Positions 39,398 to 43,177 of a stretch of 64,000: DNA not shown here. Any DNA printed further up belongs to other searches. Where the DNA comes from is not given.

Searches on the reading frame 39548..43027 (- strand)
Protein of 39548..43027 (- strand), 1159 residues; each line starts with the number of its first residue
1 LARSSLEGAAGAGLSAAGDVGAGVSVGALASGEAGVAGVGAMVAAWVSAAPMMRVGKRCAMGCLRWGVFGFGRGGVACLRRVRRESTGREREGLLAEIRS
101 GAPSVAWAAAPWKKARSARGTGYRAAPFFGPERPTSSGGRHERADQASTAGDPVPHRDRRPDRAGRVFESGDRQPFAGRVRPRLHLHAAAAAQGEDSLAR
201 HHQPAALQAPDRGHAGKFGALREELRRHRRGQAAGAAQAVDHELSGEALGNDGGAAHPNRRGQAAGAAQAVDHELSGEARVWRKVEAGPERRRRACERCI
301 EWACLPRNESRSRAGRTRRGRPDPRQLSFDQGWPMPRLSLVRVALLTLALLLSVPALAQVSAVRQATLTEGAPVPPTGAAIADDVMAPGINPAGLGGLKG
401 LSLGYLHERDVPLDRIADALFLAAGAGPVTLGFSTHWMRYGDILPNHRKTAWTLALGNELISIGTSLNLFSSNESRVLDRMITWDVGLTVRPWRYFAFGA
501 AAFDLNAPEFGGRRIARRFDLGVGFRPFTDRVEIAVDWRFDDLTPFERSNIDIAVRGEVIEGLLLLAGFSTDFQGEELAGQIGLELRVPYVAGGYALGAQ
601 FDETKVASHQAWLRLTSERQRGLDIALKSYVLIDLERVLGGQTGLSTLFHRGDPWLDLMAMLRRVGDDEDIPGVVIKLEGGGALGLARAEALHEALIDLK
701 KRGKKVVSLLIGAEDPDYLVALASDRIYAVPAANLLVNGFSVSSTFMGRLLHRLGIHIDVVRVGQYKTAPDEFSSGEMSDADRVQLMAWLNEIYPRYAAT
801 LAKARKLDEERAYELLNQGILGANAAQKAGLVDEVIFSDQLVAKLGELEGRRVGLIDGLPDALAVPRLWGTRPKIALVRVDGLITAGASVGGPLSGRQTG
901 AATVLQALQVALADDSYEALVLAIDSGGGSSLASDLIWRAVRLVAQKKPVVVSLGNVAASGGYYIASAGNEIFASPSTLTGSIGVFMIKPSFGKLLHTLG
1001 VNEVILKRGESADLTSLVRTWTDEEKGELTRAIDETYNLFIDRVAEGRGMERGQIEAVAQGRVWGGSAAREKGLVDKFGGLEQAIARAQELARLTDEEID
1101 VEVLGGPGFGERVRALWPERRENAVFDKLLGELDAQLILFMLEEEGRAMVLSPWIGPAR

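Call 61: search_protein_families(library=pfam, proteins=[window:39548-43027:-], max_evalue=0.001)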
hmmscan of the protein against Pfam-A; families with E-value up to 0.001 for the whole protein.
window:39548-43027:- (1159 aa): 2 families
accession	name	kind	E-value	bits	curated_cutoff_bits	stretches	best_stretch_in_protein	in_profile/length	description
PF01343.23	Peptidase_S49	-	2.5e-75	252.1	24.9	2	944-1094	3-153/154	Peptidase family S49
PF00574.28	CLP_protease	-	0.00011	22.6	20.2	0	899-971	28-98/182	Clp protease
